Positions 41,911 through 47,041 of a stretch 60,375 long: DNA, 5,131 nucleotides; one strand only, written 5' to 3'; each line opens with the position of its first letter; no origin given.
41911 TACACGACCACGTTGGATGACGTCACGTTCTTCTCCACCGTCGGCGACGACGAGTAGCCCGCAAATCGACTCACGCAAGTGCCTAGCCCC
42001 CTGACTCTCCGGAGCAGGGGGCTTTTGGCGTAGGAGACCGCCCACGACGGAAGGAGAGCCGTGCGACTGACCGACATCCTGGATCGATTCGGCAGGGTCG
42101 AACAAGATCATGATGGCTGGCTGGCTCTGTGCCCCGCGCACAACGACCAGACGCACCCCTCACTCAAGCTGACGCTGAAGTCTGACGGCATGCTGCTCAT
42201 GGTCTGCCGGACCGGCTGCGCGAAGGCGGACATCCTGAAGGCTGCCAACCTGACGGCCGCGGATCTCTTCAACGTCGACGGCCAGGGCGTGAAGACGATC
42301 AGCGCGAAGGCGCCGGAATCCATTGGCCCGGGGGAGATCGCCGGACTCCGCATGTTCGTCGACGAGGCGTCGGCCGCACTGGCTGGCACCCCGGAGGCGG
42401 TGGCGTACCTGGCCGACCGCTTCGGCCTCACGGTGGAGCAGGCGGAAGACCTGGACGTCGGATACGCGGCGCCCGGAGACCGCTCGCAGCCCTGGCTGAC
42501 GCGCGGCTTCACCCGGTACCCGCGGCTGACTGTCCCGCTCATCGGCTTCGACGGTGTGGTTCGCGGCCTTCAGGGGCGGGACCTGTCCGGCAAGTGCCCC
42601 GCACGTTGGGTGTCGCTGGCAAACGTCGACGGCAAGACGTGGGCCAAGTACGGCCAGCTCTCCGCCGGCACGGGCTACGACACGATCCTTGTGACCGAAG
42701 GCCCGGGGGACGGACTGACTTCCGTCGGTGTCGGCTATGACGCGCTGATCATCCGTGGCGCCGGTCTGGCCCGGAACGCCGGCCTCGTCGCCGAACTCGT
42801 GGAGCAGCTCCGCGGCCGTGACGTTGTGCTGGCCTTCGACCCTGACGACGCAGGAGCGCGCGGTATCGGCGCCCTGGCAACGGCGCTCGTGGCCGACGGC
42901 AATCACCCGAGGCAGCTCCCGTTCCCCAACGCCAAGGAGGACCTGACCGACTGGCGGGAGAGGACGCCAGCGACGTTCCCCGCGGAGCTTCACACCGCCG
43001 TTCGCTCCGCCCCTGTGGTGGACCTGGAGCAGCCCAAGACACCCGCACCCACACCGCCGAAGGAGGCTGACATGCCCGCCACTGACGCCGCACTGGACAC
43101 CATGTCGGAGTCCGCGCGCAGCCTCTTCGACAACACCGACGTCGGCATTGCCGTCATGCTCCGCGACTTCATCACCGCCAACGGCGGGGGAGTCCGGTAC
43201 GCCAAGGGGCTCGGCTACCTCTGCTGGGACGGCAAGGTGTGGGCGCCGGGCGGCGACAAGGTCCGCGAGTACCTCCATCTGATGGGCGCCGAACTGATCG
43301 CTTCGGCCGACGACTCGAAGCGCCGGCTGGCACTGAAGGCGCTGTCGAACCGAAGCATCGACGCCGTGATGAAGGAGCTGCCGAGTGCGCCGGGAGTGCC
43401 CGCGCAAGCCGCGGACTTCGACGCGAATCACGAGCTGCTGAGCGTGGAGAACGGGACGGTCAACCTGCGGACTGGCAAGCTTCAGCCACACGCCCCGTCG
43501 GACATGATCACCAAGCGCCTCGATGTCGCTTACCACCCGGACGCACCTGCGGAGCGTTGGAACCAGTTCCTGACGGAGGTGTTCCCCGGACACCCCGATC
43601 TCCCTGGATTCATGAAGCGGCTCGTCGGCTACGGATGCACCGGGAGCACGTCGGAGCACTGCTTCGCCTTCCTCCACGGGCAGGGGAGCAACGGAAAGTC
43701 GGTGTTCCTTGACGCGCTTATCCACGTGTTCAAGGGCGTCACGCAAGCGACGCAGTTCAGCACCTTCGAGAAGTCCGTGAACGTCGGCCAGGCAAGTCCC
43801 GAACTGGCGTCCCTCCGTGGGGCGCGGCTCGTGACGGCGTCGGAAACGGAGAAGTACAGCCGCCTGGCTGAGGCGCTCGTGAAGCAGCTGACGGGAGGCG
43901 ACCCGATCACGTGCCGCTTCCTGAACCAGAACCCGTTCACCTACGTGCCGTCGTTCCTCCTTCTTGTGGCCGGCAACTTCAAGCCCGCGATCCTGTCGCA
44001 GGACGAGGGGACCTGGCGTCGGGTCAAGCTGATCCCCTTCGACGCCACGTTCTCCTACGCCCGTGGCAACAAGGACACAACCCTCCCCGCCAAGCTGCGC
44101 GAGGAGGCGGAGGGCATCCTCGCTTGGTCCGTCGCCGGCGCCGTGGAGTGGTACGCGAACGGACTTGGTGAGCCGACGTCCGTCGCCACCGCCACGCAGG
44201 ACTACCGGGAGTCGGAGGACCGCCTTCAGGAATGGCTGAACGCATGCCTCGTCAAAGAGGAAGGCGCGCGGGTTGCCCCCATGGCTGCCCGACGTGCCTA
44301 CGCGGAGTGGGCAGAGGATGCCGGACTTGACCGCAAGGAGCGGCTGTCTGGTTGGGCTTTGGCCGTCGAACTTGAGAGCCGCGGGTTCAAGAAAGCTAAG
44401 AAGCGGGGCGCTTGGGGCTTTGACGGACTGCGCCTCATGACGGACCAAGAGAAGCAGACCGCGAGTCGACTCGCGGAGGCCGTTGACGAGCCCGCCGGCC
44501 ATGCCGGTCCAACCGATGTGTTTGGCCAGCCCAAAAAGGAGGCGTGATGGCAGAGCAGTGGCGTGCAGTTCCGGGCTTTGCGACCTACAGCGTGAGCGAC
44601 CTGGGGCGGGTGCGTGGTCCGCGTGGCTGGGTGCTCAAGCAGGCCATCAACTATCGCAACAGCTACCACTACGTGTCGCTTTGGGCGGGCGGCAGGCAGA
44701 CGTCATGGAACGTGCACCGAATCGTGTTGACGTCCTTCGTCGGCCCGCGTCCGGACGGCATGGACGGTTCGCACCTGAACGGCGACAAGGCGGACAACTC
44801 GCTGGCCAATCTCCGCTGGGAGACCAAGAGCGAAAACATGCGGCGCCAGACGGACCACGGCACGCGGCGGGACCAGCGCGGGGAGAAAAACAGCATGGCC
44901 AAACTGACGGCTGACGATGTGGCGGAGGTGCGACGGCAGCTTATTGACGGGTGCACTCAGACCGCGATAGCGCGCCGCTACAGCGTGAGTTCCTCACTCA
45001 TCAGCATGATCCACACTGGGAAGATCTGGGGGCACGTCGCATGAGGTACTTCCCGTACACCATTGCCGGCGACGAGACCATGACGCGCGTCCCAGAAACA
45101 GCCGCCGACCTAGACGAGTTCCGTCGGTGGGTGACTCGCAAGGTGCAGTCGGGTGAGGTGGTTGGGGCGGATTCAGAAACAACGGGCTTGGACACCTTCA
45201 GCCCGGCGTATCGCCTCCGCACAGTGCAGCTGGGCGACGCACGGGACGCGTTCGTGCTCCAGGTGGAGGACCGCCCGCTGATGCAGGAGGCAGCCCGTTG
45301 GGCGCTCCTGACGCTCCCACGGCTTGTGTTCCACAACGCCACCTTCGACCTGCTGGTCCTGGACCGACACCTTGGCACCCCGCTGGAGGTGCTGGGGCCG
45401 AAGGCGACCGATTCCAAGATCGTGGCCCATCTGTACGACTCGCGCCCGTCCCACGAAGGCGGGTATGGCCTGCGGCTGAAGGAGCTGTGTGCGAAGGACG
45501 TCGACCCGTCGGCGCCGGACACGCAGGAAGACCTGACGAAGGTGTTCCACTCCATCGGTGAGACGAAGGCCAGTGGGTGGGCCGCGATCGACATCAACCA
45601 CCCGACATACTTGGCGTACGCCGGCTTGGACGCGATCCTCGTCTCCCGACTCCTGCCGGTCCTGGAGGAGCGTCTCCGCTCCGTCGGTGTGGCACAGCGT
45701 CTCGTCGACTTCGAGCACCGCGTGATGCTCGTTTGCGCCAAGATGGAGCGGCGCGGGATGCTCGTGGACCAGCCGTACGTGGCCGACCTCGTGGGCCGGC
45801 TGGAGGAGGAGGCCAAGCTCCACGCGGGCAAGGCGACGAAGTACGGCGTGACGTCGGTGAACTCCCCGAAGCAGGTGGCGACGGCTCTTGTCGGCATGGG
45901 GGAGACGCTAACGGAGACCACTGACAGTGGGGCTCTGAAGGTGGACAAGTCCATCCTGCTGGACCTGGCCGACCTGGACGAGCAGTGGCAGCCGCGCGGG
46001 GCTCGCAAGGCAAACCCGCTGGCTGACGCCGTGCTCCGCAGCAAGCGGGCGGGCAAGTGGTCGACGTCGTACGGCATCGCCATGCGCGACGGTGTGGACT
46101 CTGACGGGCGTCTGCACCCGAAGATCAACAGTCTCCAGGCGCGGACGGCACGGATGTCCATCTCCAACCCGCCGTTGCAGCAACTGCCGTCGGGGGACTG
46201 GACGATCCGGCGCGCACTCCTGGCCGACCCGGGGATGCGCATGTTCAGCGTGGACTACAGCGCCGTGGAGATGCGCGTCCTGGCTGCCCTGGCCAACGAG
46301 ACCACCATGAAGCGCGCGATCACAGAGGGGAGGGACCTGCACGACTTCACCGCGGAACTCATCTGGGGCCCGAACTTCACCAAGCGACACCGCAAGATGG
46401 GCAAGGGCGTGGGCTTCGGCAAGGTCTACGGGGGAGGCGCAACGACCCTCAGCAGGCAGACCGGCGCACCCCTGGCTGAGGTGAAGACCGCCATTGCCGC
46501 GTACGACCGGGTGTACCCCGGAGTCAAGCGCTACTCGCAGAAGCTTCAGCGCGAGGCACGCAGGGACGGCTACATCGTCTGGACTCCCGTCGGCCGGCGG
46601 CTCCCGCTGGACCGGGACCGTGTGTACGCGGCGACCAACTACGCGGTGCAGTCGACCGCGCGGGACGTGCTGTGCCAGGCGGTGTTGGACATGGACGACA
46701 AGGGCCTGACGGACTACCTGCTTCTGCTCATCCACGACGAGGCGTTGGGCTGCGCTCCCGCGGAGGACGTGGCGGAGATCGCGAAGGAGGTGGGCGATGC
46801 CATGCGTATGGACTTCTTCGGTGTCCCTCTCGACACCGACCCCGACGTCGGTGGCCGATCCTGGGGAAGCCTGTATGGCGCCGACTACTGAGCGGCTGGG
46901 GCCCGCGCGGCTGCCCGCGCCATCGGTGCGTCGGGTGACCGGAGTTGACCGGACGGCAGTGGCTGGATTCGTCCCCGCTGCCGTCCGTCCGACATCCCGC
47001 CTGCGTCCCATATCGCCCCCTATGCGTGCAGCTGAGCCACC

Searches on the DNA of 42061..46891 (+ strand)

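Call 20: search_dna_similar(query=window:42061-46891:+, collection=phages, mode=distant, max_rows=25)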
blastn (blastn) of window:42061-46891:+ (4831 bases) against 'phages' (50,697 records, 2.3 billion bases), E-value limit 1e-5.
Records with a match: 629; places in all: 633; records where one place covers at least 80% of the query: 0.
Best place of each record, by identity: 80-90% 1; 60-80% 628.
By first word of the organism name: Mycobacterium 396; Microbacterium 109; Arthrobacter 74; Streptomyces 28; Curtobacterium 17; Lomovskayavirus 4; Bacteriophage 1.
By host as written in the record: Mycobacterium smegmatis mc2 155 268; Microbacterium foliorum NRRL B-24224 57; Mycobacterium smegmatis mc#155 48; Arthrobacter globiformis B-2979 45; Microbacterium foliorum NRRL B-24224 SEA 33; Mycobacterium smegmatis mc2155 33; - 17; Mycobacterium sp. 14; and 39 more.
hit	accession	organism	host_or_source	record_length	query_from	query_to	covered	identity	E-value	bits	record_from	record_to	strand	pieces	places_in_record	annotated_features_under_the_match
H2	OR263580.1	Streptomyces phage Samy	Streptomyces ambofaciens ATCC 23877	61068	1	4815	69%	71.0%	0e+0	1562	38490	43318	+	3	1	DNA primase | DNA polymerase | HNH endonuclease (x2)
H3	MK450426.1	Streptomyces phage Euratis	Streptomyces griseus ATCC 10137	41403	446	4824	50%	65.3%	3e-35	403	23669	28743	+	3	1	32: DNA primase | 35: DNA polymerase I | 34: DNA methylase | 33: DNA methylase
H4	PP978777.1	Streptomyces phage Samora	Streptomyces baarnensis NRRL B-2842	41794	447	4829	51%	63.8%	2e-25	308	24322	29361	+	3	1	33: DNA primase | 36: DNA polymerase I | 35: DNA methyltransferase | 34: DNA methyltransferase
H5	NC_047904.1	Streptomyces phage AbbeyMikolon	Streptomyces lividans JI 1326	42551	456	4716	48%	65.4%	3e-78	496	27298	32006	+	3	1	DNA primase | DNA polymerase | DNA cytosine methyltransferase | hypothetical protein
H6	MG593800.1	Streptomyces phage AbbeyMikolon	Streptomyces lividans JI 1326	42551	456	4716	48%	65.4%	3e-78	496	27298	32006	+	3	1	DNA primase | DNA polymerase I | DNA methyltransferase | hypothetical protein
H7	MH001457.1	Streptomyces phage Nesbitt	Streptomyces lividans JI 1326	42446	456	4716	48%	65.3%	2e-67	469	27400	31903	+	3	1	40: DNA primase | 42: DNA polymerase I | 41: DNA methyltransferase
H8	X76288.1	Lomovskayavirus C31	-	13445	448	4825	47%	66.1%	2e-44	509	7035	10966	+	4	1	unnamed protein product; ORF 11; DNA polymerase | unnamed protein product; ORF 9 | unnamed protein product; ORF 10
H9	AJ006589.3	Lomovskayavirus C31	-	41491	448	4825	47%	66.1%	2e-44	509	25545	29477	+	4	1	9a: gp9a | 11: gp11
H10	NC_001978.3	Lomovskayavirus C31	-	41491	448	4825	47%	66.1%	2e-44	509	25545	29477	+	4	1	9a: DNA primase | 11: gp11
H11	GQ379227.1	Streptomyces phage phiSASD1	Streptomyces avermitilis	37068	445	4831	47%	65.6%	5e-51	467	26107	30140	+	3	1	11: gp11 | 12: gp12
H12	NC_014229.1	Streptomyces phage phiSASD1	Streptomyces avermitilis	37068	445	4831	47%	65.6%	5e-51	467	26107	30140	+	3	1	11: DNA primase | 12: DNA polymerase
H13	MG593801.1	Streptomyces phage Attoomi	Streptomyces azureus NRRL B-2655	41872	345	4805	45%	65.4%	1e-76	460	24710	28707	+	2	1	DNA primase | DNA polymerase I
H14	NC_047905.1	Streptomyces phage Attoomi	Streptomyces azureus NRRL B-2655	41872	345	4805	45%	65.4%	1e-76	460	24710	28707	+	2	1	DNA primase | DNA polymerase I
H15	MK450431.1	Streptomyces phage Lilbooboo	Streptomyces griseus ATCC 10137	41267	1295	4825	45%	64.7%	1e-32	377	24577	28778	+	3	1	34: DNA polymerase I | 31: DNA primase | 33: DNA methylase | 32: DNA methylase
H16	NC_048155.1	Streptomyces phage Lilbooboo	Streptomyces griseus ATCC 10137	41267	1295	4825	45%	64.7%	1e-32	377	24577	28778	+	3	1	34: DNA polymerase | 31: DNA primase | 33: DNA methyltransferase | 32: DNA methyltransferase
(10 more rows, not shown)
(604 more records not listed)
